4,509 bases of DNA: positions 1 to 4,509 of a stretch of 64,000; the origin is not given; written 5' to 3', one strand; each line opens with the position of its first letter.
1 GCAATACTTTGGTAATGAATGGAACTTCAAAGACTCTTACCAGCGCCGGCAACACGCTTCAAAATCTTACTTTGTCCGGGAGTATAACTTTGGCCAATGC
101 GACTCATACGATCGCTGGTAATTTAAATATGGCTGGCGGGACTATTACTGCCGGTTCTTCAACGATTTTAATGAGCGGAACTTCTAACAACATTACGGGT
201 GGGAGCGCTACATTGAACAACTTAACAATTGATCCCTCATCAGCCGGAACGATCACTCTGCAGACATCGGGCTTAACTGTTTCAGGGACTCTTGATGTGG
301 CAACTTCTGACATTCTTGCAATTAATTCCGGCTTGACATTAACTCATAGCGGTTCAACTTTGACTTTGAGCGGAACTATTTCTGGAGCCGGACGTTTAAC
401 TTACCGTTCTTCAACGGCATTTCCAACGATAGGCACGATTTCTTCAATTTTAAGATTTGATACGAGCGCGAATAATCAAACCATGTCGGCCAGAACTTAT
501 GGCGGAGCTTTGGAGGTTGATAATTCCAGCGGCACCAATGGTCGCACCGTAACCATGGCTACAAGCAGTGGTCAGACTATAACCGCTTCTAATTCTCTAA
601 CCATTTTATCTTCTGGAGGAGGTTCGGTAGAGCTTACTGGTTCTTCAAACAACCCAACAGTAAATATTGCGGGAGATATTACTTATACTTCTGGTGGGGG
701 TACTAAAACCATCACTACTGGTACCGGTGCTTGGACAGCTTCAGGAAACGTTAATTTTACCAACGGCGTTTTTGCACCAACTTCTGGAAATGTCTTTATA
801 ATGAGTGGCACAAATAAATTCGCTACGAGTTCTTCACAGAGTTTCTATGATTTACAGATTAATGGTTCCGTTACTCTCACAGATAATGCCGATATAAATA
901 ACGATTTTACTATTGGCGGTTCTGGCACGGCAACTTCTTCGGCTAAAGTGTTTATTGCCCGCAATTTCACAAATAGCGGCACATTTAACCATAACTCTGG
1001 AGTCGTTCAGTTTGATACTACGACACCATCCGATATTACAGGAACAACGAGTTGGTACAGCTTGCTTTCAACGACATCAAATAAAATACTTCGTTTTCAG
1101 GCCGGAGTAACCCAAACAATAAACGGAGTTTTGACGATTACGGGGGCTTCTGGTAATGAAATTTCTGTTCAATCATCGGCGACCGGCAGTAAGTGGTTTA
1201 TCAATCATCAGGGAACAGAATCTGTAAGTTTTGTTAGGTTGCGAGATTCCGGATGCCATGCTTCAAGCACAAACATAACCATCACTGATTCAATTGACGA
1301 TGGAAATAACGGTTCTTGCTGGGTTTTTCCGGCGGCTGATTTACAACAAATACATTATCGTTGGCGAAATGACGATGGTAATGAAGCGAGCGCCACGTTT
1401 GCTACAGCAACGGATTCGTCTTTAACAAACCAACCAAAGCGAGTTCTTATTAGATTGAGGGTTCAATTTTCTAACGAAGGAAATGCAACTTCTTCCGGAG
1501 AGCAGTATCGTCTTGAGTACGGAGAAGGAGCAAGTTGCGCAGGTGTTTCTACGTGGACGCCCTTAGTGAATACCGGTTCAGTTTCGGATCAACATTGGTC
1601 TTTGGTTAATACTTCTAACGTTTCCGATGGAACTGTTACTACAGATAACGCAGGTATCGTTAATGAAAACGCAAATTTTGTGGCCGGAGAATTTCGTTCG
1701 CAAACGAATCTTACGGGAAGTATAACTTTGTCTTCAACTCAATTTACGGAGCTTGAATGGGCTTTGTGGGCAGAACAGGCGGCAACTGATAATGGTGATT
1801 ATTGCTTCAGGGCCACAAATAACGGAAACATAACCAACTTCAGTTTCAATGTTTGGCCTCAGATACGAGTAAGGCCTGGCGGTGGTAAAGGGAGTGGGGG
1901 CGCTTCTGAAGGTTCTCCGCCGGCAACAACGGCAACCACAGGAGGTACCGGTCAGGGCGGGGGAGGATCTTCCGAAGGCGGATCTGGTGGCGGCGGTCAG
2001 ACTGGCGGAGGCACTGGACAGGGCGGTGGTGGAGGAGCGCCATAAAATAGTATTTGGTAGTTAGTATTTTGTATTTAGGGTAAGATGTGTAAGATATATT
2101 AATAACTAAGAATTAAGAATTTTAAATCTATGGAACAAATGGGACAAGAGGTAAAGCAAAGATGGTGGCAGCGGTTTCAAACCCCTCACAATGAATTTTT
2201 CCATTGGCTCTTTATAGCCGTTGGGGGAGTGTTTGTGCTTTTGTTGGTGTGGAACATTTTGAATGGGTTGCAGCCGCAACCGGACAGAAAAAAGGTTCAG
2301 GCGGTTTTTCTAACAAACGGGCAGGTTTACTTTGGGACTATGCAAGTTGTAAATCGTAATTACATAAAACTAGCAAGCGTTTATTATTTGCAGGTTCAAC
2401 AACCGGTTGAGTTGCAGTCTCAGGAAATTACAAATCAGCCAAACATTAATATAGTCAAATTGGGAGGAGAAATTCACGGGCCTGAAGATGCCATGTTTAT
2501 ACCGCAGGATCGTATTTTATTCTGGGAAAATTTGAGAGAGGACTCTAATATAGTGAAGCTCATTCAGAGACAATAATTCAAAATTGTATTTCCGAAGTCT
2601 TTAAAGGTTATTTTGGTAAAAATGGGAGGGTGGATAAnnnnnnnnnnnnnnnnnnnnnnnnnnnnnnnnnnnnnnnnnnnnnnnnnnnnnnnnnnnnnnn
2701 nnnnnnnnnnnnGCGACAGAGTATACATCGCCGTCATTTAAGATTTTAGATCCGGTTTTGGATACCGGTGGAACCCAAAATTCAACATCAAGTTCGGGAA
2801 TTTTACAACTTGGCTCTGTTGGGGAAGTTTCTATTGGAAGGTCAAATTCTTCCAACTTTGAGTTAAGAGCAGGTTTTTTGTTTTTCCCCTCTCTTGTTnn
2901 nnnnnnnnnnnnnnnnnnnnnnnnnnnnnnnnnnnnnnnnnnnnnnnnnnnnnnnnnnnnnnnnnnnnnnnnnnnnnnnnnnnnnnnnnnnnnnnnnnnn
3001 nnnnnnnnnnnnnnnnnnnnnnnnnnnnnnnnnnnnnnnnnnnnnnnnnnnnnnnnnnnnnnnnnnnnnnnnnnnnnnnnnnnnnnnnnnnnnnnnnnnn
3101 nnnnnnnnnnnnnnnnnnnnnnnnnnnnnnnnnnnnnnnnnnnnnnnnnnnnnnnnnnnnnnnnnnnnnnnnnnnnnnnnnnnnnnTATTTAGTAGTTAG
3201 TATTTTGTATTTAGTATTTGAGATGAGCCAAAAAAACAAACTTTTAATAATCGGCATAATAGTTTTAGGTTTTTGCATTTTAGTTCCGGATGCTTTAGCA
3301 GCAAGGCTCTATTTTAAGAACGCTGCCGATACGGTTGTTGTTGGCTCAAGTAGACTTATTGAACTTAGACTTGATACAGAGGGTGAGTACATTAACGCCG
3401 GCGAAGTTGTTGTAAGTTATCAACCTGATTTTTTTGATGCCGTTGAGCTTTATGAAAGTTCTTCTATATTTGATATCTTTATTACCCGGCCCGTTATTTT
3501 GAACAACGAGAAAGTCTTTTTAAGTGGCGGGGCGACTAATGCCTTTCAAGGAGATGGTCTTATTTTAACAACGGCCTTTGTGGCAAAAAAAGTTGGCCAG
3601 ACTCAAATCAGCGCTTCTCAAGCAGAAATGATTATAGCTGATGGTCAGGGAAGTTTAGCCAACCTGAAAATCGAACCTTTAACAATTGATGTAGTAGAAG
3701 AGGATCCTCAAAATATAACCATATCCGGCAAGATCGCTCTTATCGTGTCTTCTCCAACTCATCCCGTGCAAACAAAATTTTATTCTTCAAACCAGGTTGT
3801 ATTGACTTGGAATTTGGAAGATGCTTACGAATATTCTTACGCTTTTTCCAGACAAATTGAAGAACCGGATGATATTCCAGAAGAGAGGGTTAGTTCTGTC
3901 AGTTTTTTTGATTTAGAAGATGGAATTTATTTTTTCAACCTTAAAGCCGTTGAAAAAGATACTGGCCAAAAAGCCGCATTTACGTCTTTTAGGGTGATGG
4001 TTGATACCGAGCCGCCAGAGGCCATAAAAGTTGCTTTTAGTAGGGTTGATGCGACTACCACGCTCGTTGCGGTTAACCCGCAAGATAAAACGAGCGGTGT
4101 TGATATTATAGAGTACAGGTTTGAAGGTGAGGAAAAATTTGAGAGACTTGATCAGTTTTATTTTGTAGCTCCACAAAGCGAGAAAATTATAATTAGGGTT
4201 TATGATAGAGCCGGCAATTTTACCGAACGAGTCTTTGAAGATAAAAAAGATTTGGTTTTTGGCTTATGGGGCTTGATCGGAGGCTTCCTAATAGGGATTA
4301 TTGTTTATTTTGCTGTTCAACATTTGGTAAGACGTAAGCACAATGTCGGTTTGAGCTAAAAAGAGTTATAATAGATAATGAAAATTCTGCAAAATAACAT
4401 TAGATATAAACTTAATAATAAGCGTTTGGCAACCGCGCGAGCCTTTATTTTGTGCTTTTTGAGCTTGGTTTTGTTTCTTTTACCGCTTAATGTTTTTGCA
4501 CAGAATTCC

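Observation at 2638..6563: Cohesin/dockerin-like surface assembly module: one secreted dockerin protein and three anchored cohesin/Fn3 paralogs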

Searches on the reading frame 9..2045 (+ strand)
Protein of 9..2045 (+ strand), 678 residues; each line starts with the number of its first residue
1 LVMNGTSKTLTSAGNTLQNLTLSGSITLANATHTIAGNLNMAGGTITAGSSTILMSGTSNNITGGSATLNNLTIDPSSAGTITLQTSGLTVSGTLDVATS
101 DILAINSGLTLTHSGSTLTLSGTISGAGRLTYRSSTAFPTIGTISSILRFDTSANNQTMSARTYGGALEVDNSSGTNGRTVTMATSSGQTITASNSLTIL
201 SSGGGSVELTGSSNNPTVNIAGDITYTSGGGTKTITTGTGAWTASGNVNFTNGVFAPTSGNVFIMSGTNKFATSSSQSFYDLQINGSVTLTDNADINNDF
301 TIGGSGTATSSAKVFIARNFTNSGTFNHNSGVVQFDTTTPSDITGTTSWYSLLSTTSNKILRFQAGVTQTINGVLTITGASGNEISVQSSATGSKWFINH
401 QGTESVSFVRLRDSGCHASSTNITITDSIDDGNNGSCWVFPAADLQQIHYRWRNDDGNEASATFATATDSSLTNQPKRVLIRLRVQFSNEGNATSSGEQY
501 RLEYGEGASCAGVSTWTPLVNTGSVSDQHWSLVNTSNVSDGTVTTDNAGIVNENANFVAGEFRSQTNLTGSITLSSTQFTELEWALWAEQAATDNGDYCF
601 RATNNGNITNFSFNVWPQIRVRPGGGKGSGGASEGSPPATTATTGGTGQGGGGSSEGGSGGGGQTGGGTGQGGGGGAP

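Call 3: search_protein_families(library=pfam, proteins=[window:9-2045:+], max_evalue=1)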
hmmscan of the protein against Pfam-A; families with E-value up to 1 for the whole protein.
window:9-2045:+ (678 aa): 0 families

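Call 4: search_protein_families(library=ncbifam, proteins=[window:9-2045:+], max_evalue=1)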
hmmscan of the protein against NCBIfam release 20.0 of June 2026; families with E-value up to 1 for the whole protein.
window:9-2045:+ (678 aa): 0 families

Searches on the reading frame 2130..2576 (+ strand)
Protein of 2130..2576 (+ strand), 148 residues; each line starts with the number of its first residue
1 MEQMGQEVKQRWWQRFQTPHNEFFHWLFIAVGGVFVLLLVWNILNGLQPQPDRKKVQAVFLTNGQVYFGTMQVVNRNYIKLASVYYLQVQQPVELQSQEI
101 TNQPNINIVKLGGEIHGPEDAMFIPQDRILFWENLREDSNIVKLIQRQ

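Call 3: search_protein_families(library=pfam, proteins=[window:2130-2576:+], max_evalue=1)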
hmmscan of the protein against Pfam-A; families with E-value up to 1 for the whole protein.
window:2130-2576:+ (148 aa): 1 family
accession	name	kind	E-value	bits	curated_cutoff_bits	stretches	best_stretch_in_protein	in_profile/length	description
PF20067.5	SSL_N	-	0.062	13.6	18.9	1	106-129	12-34/46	Strictosidine synthase-like, N-terminal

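Call 4: search_protein_families(library=ncbifam, proteins=[window:2130-2576:+], max_evalue=1)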
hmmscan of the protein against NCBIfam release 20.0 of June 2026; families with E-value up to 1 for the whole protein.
window:2130-2576:+ (148 aa): 0 families

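Call 87: search_solved_structures(query=A6, max_evalue=5)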
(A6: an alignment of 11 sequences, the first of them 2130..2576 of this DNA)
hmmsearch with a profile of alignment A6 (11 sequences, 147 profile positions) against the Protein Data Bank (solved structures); distinct sequences matched with E-value up to 5: 6.
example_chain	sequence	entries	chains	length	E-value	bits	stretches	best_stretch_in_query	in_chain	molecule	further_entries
7dt1_A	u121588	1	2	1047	0.097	15.8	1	53-96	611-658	Dextransucrase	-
8hu4_A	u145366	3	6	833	0.23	14.6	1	58-94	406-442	dextransucrase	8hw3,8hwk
7p38_A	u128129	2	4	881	0.26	14.4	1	58-94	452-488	Dextransucrase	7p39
5jbf_A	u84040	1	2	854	0.39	13.8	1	58-93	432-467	Inactive glucansucrase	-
5jbe_A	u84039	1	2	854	0.39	13.8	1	58-93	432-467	Inactive glucansucrase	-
5jbd_A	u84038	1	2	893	0.42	13.7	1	58-93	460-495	Inactive glucansucrase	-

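Call 88: search_protein_families(library=pfam, alignment_id=A6, max_evalue=1)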
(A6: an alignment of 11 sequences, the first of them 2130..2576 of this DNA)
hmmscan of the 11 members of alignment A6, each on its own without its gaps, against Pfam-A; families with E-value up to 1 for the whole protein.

A. member 1, window:2130-2576:+ (148 aa): 1 family
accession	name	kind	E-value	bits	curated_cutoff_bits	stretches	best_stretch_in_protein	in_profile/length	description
PF20067.5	SSL_N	-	0.062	13.6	18.9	1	106-129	12-34/46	Strictosidine synthase-like, N-terminal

B. families by the number of members that match (of 11 scanned): 12 families
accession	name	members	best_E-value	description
PF20067.5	SSL_N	3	0.062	Strictosidine synthase-like, N-terminal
PF23906.1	DUF7248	1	0.013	Family of unknown function (DUF7248)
PF12555.13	SteA-like_C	1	0.023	SteA-like C-terminal domain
PF19473.4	DUF6010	1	0.064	Family of unknown function (DUF6010)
PF13567.11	DUF4131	1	0.07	Domain of unknown function (DUF4131)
PF20082.4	DUF6476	1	0.073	Family of unknown function (DUF6476)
PF20381.4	Rv1476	1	0.078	Membrane protein Rv1476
PF20087.4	DUF6479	1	0.087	Family of unknown function (DUF6479)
PF07151.18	DUF1391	1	0.091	Protein of unknown function (DUF1391)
PF22027.1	NS3_helicase_C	1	0.15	NS3 RNA helicase, C-terminal helical domain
PF05297.16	Herpes_LMP1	1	0.19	Herpesvirus latent membrane protein 1 (LMP1)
PF12911.12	OppC_N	1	0.46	N-terminal TM domain of oligopeptide transport permease C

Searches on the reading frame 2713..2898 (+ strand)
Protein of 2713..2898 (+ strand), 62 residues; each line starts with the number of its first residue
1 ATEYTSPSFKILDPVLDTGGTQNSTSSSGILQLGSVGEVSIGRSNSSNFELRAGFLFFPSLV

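Call 68: search_protein_representatives(alignment_id=A5)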
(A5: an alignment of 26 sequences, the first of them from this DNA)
Query: 26 sequences, 61 profile positions. Proteins with E-value up to 0.001 (for the whole library): 1572; up to 1e-10: 341; up to 1e-30: 0. The best 150 are listed.
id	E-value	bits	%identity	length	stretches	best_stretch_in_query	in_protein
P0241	1.4e-22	95.3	-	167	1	1-59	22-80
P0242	3.0e-22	94.3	-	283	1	1-59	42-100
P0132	4.1e-22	93.9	-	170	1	1-60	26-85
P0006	5.7e-22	93.4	-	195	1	1-60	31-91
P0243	2.5e-21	91.4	-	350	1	2-59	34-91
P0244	4.5e-21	90.6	-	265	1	1-59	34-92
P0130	6.5e-21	90.0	-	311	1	1-60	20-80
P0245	1.2e-20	89.1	-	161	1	1-60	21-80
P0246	1.3e-20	89.1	-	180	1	1-59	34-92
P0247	1.4e-20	89.0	-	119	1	1-59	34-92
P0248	1.4e-20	89.0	-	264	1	1-60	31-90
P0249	1.5e-20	88.9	-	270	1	1-60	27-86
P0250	1.6e-20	88.8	-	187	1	1-58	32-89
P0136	2.8e-20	88.0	-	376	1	2-60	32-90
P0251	3.1e-20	87.9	-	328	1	1-60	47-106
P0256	9.9e-20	86.3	-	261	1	1-60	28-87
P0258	1.1e-19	86.1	-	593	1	1-60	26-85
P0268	3.8e-19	84.4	-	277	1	1-57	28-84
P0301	9.2e-18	80.0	-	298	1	1-60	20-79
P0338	8.7e-17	76.8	-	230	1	1-60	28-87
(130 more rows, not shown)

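Call 70: search_protein_families(library=ncbifam, proteins=[P0241, P0242, P0244, P0248, P0249, P0256, P0268, P0301, P0338, P0258], max_evalue=0.01)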
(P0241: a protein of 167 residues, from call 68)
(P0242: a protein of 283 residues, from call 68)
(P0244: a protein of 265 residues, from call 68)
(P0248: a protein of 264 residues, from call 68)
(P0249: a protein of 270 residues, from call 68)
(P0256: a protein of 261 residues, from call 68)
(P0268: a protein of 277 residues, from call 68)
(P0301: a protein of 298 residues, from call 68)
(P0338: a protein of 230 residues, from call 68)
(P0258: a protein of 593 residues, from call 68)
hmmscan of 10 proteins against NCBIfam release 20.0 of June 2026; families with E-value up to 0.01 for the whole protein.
P0241 (167 aa): 1 family
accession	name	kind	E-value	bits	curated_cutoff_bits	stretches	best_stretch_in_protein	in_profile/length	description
NF058579.1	CPR_pilus_PamT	equivalog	1.5e-07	31.1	240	1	5-75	7-78/241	CPR-type pilus protein PamT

P0242 (283 aa): 1 family
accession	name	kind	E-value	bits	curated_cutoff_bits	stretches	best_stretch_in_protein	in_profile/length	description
NF058579.1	CPR_pilus_PamT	equivalog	1.5e-06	27.8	240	1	25-95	6-78/241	CPR-type pilus protein PamT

P0244 (265 aa): 1 family
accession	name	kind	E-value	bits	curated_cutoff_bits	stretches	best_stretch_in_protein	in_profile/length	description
NF058579.1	CPR_pilus_PamT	equivalog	3.9e-06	26.5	240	1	20-87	9-78/241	CPR-type pilus protein PamT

P0248 (264 aa): 1 family
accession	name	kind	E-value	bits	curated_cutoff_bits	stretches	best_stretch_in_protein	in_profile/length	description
NF058579.1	CPR_pilus_PamT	equivalog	8e-08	32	240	1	12-84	5-78/241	CPR-type pilus protein PamT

P0249 (270 aa): 1 family
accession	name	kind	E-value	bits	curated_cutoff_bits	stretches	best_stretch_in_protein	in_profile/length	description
NF058579.1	CPR_pilus_PamT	equivalog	4.8e-07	29.4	240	1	10-80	7-78/241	CPR-type pilus protein PamT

P0256 (261 aa): 1 family
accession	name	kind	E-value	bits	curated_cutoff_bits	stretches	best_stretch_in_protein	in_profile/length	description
NF058579.1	CPR_pilus_PamT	equivalog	5.7e-09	35.7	240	1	9-81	5-78/241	CPR-type pilus protein PamT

P0268 (277 aa): 2 families
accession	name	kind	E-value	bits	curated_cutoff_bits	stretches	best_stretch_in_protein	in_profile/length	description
NF041611.1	exoglucan_CbhB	equivalog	5.6e-10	37.9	1950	1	68-180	782-889/997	exoglucanase CbhB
NF058579.1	CPR_pilus_PamT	equivalog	2.7e-06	27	240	1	11-81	7-78/241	CPR-type pilus protein PamT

P0301 (298 aa): 1 family
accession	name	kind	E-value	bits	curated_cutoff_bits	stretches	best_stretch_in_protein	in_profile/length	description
NF058579.1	CPR_pilus_PamT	equivalog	2.2e-06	27.2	240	1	5-74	10-79/241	CPR-type pilus protein PamT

P0338 (230 aa): 1 family
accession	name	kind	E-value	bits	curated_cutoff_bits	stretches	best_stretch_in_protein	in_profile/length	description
NF058579.1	CPR_pilus_PamT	equivalog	3e-08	33.4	240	1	10-179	6-167/241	CPR-type pilus protein PamT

P0258 (593 aa): 2 families
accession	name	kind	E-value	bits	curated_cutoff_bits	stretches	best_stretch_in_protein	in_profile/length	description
NF058579.1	CPR_pilus_PamT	equivalog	1e-05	25.1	240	1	11-79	9-78/241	CPR-type pilus protein PamT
NF041940.1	choice_anch_X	domain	0.0037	17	25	0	422-441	15-33/37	choice-of-anchor X domain-containing protein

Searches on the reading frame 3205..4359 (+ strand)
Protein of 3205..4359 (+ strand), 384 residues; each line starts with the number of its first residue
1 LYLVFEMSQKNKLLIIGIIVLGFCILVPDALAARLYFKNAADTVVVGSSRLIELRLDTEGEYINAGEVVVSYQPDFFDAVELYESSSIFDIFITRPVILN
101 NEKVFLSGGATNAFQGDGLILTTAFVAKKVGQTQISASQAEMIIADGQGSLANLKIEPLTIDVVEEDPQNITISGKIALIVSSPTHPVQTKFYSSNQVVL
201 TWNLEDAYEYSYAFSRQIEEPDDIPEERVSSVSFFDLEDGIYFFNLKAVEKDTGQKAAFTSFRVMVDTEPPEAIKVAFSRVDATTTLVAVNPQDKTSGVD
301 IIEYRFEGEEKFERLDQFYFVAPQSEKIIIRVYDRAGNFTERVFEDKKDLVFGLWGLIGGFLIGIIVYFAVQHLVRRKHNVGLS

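Call 3: search_protein_families(library=pfam, proteins=[window:3205-4359:+], max_evalue=1)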
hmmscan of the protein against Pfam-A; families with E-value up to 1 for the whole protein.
window:3205-4359:+ (384 aa): 1 family
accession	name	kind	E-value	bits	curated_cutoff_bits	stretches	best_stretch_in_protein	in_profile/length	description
PF24893.1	DUF7743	-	0.00064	19.9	27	1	266-306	2-42/120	Domain of unknown function (DUF7743)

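Call 4: search_protein_families(library=ncbifam, proteins=[window:3205-4359:+], max_evalue=1)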
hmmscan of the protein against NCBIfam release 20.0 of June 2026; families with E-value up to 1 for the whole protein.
window:3205-4359:+ (384 aa): 1 family
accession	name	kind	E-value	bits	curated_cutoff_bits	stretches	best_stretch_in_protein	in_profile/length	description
NF047446.1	barrel_OmpL47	domain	8.8e-07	29.3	40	1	286-341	6-60/68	OmpL47-type beta-barrel domain-containing protein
